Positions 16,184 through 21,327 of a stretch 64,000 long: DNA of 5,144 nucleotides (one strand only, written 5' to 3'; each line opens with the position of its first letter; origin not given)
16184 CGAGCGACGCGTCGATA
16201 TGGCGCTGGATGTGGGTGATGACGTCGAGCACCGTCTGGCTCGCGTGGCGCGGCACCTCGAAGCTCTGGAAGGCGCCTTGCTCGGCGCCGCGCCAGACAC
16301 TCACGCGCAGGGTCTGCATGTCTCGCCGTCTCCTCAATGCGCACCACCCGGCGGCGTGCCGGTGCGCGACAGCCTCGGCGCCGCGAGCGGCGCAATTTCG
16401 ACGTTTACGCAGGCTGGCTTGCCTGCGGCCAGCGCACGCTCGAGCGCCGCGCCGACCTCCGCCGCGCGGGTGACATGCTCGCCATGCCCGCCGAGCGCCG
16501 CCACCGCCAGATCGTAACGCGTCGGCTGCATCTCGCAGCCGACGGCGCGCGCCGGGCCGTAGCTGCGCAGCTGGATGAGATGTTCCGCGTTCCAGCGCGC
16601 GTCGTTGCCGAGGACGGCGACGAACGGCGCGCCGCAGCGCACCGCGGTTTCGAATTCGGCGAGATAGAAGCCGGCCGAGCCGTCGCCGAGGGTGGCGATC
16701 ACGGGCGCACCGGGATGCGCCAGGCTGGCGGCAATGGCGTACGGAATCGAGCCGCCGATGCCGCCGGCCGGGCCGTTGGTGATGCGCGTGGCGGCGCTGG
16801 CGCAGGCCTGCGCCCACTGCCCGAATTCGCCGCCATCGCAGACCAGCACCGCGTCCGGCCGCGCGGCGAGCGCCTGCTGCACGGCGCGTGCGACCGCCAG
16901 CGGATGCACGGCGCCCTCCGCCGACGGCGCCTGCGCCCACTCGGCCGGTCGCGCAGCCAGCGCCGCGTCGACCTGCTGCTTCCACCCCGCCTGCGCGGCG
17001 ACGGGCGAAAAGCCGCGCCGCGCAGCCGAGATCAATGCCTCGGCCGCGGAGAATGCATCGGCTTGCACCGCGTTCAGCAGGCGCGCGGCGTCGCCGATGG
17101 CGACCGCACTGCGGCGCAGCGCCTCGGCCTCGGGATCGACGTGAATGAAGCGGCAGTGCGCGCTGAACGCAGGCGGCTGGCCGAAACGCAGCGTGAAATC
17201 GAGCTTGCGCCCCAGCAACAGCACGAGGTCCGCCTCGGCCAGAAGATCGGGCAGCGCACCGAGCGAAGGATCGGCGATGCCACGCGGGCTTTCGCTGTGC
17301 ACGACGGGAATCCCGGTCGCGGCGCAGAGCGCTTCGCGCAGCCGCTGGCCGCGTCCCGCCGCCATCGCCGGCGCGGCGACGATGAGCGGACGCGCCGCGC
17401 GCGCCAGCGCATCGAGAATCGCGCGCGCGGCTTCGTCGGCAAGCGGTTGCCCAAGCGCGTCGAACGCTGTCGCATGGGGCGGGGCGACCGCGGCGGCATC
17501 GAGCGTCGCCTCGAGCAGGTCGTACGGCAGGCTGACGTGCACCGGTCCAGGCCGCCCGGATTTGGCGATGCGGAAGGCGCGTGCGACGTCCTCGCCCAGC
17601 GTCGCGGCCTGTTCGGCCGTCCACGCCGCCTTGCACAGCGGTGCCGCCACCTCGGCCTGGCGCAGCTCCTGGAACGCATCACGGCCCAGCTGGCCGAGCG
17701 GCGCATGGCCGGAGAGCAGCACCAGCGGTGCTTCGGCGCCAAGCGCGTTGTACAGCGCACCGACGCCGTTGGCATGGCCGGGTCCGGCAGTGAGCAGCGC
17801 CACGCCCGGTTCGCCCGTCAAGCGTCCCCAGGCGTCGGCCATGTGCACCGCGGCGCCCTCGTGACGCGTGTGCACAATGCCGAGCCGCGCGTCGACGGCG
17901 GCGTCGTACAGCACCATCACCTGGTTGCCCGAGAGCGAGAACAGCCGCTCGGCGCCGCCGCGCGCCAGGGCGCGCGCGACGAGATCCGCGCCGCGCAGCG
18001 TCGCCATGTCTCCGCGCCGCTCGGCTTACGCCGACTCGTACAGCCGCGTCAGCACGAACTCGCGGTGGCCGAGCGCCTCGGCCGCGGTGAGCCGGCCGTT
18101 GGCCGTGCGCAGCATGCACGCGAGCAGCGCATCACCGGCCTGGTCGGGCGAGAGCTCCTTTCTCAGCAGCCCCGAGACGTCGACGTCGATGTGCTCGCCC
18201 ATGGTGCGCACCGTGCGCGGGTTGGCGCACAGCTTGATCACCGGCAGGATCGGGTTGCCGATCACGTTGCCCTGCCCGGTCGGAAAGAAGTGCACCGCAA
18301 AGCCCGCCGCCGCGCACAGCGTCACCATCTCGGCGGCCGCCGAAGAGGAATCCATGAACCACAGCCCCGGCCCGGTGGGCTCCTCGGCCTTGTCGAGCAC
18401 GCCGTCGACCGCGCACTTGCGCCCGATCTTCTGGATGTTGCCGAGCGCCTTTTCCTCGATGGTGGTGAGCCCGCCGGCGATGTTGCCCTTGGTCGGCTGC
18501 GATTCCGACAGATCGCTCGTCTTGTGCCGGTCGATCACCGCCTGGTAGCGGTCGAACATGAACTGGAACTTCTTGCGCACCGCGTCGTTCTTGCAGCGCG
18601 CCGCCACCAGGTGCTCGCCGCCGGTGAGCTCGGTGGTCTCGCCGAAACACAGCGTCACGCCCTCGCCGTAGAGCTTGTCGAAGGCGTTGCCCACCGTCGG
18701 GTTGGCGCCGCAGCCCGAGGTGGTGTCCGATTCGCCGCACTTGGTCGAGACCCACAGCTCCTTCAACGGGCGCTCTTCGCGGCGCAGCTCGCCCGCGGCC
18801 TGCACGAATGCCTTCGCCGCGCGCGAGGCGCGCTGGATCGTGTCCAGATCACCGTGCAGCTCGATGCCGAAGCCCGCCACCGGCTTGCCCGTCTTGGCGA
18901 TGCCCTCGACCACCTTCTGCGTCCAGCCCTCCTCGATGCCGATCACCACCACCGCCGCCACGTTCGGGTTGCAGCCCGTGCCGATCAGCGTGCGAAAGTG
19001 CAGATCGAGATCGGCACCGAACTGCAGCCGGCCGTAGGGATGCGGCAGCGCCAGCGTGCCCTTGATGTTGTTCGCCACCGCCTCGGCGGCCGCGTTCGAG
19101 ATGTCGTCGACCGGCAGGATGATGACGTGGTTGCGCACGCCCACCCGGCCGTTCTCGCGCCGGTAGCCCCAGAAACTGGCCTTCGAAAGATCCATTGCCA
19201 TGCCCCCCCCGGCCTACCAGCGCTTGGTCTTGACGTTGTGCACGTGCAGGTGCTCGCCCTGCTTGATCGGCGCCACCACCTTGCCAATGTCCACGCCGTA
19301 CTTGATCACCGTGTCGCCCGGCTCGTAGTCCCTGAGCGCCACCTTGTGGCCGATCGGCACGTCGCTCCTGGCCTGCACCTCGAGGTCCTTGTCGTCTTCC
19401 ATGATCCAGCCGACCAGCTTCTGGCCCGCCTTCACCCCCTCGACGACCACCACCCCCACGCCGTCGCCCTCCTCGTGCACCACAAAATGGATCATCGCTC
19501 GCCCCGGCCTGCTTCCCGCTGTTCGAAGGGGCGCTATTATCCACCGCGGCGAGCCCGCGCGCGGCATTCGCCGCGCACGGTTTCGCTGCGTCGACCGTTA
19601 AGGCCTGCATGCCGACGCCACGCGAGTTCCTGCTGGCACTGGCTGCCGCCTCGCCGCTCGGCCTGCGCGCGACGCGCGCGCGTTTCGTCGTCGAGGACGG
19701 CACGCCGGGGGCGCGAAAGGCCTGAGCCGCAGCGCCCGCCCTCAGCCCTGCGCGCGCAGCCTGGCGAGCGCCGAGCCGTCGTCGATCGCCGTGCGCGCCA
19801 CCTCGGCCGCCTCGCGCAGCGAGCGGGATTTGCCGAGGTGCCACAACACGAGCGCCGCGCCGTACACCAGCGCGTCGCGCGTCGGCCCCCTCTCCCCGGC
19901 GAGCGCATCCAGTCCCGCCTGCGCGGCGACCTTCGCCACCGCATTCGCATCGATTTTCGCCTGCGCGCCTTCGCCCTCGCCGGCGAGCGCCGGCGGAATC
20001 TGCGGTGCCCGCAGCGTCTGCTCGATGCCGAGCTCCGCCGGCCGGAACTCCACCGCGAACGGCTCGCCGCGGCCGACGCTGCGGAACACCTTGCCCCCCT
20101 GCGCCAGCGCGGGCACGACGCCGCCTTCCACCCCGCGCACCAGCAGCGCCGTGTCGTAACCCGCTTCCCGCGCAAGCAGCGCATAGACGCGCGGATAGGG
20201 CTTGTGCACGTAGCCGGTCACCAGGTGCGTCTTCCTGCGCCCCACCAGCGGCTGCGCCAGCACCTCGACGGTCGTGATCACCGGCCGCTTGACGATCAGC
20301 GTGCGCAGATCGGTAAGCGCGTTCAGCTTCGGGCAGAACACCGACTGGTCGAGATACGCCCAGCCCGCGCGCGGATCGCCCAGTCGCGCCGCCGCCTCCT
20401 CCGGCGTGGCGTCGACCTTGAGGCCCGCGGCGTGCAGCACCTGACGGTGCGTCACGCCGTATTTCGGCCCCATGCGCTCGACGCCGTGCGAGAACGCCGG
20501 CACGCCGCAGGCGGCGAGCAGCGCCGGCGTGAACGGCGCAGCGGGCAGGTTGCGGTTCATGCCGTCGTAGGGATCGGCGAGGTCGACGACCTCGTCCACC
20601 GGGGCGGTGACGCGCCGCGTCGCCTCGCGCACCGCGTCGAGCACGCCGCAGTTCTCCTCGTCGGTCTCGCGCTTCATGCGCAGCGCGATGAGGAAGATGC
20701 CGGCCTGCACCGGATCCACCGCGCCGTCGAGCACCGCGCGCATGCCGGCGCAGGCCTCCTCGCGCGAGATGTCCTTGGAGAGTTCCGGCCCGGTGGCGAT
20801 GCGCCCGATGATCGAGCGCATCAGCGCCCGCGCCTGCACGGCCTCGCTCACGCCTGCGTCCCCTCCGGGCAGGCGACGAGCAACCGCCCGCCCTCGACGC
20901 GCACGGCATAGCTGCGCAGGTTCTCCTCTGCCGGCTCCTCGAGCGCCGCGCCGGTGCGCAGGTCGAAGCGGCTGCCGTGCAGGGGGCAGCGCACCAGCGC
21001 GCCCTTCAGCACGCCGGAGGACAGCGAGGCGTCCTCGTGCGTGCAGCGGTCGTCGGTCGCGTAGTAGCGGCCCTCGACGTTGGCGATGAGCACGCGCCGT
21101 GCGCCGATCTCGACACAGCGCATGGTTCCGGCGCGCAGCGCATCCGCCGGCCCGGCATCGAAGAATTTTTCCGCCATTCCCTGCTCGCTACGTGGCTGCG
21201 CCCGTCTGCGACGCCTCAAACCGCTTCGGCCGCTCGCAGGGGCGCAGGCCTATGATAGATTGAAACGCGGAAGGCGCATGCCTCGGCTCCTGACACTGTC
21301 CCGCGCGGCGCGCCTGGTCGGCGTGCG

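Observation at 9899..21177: Fifteen-gene minus-strand string interleaving a split Frd/Sdh-type complex with fumarase-type, TPP, UxaA-type and unrelated genes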

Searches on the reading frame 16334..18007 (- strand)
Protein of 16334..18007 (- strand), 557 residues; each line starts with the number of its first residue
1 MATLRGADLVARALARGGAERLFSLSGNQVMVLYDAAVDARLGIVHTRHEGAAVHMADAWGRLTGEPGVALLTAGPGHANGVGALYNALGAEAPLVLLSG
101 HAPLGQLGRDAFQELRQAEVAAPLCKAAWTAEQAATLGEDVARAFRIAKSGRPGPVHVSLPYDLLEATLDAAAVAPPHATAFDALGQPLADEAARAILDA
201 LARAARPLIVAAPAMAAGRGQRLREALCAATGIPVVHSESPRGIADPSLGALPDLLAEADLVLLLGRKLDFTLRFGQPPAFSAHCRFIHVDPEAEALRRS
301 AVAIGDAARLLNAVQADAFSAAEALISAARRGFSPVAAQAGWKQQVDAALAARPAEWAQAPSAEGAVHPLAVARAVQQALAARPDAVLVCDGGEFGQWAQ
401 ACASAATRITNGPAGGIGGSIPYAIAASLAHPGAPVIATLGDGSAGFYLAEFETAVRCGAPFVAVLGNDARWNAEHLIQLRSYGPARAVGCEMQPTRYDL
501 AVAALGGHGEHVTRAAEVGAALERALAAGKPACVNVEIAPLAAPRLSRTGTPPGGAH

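Call 7: search_protein_families(library=pfam, proteins=[window:16334-18007:-], max_evalue=0.01)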
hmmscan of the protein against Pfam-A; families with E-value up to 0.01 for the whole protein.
window:16334-18007:- (557 aa): 3 families
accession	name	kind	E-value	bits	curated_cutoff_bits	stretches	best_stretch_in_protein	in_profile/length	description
PF02776.23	TPP_enzyme_N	-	8.1e-31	106.7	26.8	1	5-119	2-118/119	Thiamine pyrophosphate enzyme, N-terminal TPP binding domain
PF02775.26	TPP_enzyme_C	-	2.4e-21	76.6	21.9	1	392-536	2-151/151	Thiamine pyrophosphate enzyme, C-terminal TPP binding domain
PF00205.28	TPP_enzyme_M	-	1.9e-11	44.3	30.4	1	196-313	3-136/137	Thiamine pyrophosphate enzyme, central domain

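Call 9: search_protein_families(library=ncbifam, proteins=[window:16334-18007:-], max_evalue=0.001)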
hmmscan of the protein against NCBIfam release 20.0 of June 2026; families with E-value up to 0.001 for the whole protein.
window:16334-18007:- (557 aa): 51 families (the best 25 are shown)
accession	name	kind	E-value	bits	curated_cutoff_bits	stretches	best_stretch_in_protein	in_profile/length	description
NF004516.0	PRK05858.1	equivalog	1.6e-89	300.9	587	1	4-545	11-543/548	acetolactate synthase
NF058623.1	HdaclCoAlyACT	equivalog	9.5e-81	272.1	600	1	6-539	12-541/575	2-hydroxyacyl-CoA lyase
NF006052.0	PRK08199.1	subfamily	4.6e-71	239.8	539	1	5-541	9-540/559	thiamine pyrophosphate protein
NF006721.0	PRK09259.1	equivalog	4.7e-66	223.6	557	1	5-542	16-554/574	oxalyl-CoA decarboxylase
TIGR03254.1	oxalate_oxc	equivalog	2.5e-62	211.3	739.4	1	4-542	3-541/554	oxalyl-CoA decarboxylase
TIGR00118.1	acolac_lg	equivalog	1.4e-58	198.7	538.35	1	4-539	1-535/557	biosynthetic-type acetolactate synthase large subunit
NF006378.0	PRK08617.1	equivalog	7.4e-58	196.2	510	2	4-238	8-238/556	acetolactate synthase AlsS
NF006187.0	PRK08322.1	equivalog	1.1e-53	182.5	509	2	5-246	3-239/548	acetolactate synthase large subunit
TIGR02418.1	acolac_catab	equivalog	4.1e-53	180.7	551.1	2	6-238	1-229/539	acetolactate synthase AlsS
NF006122.0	PRK08266.1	subfamily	1.6e-52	178.8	571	1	2-538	2-524/543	hypothetical protein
NF006524.0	PRK08978.1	equivalog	1.2e-51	175.6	738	1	5-539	2-525/548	acetolactate synthase 2 catalytic subunit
NF004710.0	PRK06048.1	equivalog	8.6e-50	169.7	976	1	3-538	7-537/561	acetolactate synthase large subunit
NF005712.0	PRK07524.1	subfamily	1.5e-49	168.9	500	1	8-538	7-529/536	5-guanidino-2-oxopentanoate decarboxylase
NF006319.0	PRK08527.1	equivalog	1.7e-49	168.7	905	1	1-539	1-539/565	acetolactate synthase large subunit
NF006203.0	PRK08327.1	equivalog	1.7e-48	165.5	456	1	4-538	9-568/571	thiamine pyrophosphate-requiring protein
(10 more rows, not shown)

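Call 41: search_solved_structures(query=window:16334-18007:-, max_evalue=1e-40, show_alignments=0)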
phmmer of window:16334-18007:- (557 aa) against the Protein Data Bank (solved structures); distinct sequences matched with E-value up to 1e-40: 28.
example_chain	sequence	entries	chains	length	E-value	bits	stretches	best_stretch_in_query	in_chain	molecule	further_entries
8vzc_A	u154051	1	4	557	5.9e-61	210.3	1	4-542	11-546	Oxalyl-CoA decarboxylase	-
8vzf_A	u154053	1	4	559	5.9e-61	210.3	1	4-542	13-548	2-Hydroxyacyl-CoA Lyase/Synthase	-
8vza_A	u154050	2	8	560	6e-61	210.3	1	4-542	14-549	2-Hydroxyacyl-CoA lyase/Synthase | Oxalyl-CoA decarboxylase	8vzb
7pt1_A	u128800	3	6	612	2.2e-58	201.8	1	7-542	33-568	2-hydroxyacyl-CoA lyase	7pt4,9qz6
9qz4_A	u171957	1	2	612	5.4e-58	200.5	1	7-542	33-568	2-hydroxyacyl-CoA lyase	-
7pt2_A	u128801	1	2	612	5.5e-58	200.5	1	7-542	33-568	2-hydroxyacyl-CoA lyase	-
9qz5_A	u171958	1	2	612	1.1e-57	199.5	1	7-542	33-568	2-hydroxyacyl-CoA lyase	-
7pt3_A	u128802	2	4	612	2.2e-57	198.5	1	7-542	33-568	2-hydroxyacyl-CoA lyase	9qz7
7ayg_A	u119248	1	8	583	8.2e-54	186.7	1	6-548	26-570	Putative oxalyl-CoA decarboxylase (Oxc, yfdU)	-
3iae_A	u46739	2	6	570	1.5e-53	185.9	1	1-557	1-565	Benzaldehyde lyase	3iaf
3d7k_A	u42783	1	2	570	5.4e-53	184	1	1-557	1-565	Benzaldehyde lyase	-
7b2e_A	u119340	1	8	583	1.3e-52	182.7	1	6-545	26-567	Putative oxalyl-CoA decarboxylase (Oxc, yfdU)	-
6xn8_A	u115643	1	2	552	1.8e-52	182.3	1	4-539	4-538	2-hydroxyacyl-CoA lyase 1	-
2ag0_A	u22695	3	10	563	2.6e-52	181.8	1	1-540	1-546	benzaldehyde lyase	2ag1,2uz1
2uz1_B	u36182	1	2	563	3.4e-52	181.4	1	1-540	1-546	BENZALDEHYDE LYASE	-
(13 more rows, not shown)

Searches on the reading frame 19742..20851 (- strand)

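Call 7: search_protein_families(library=pfam, proteins=[window:19742-20851:-], max_evalue=0.01)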
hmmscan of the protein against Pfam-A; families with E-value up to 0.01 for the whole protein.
window:19742-20851:- (369 aa): 2 families
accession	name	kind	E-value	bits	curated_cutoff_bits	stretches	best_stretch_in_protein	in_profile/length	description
PF02885.22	Glycos_trans_3N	-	3.2e-14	52.8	26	1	13-77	2-62/63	Glycosyl transferase family, helical bundle domain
PF00591.27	Glycos_transf_3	-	3.3e-09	37.2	27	1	111-362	27-253/253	Glycosyl transferase family, a/b domain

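Call 9: search_protein_families(library=ncbifam, proteins=[window:19742-20851:-], max_evalue=0.001)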
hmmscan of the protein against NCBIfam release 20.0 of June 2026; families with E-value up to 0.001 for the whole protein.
window:19742-20851:- (369 aa): 5 families
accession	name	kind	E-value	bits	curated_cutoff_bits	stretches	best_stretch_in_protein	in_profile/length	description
NF005635.0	PRK07394.1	equivalog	4.4e-50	170.9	287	2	11-245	5-238/348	hypothetical protein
NF006005.0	PRK08136.1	equivalog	7.1e-30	104.4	185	1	12-246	4-233/314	DNA-binding protein YbiB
NF011201.0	PRK14607.1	equivalog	1.3e-27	96.7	670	1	25-367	205-523/534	bifunctional anthranilate synthase component II/anthranilate phosphoribosyltransferase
NF006564.0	PRK09071.1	equivalog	1.2e-26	93.5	257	1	11-243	13-237/335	glycosyl transferase family protein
TIGR01245.1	trpD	equivalog_domain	2.1e-22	79.9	199.05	1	26-366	8-325/330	anthranilate phosphoribosyltransferase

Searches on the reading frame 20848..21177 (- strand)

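Call 7: search_protein_families(library=pfam, proteins=[window:20848-21177:-], max_evalue=0.01)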
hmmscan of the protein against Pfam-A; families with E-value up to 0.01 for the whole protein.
window:20848-21177:- (109 aa): 3 families
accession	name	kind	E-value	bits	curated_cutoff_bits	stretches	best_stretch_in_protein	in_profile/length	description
PF00355.32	Rieske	-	3.9e-18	65.6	20.3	1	8-90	5-87/88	Rieske [2Fe-2S] domain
PF13806.12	Rieske_2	-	5.3e-14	52.5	27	1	6-101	3-103/104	Rieske-like [2Fe-2S] domain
PF22543.2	Rieske_4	-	8.2e-05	23.3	28.4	1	24-81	19-80/119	Soluble Rieske-type ferredoxin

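Call 9: search_protein_families(library=ncbifam, proteins=[window:20848-21177:-], max_evalue=0.001)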
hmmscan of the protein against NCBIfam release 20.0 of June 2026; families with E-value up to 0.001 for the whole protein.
window:20848-21177:- (109 aa): 7 families
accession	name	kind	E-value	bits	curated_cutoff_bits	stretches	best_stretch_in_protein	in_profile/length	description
NF007422.0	PRK09965.1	equivalog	4.9e-26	90.8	113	1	27-105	24-102/106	bifunctional 3-phenylpropionate/cinnamic acid dioxygenase ferredoxin subunit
NF042948.2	3PPDioc_HcaC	equivalog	1.1e-23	83.5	150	1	11-105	9-104/105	3-phenylpropionate/cinnamic acid dioxygenase ferredoxin subunit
NF041683.1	ant_diox_AndAb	equivalog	5.8e-20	71.4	150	1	6-101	3-98/100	anthranilate 1,2-dioxygenase ferredoxin subunit AndAb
TIGR02377.1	MocE_fam_FeS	subfamily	4.4e-19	68.4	136.15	1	18-102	16-100/101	MocE family 2Fe-2S type ferredoxin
TIGR02378.1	nirD_assim_sml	equivalog_domain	2.4e-14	53.3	74.65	1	10-102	7-104/105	nitrite reductase small subunit NirD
NF041174.1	SDX_Thmprot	equivalog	1.4e-09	38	170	1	17-82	14-80/109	sulredoxin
NF052579.1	BetMthstMoxSdmAMthl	equivalog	5.3e-05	22.3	600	1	30-72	44-86/351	4beta-methylsterol monooxygenase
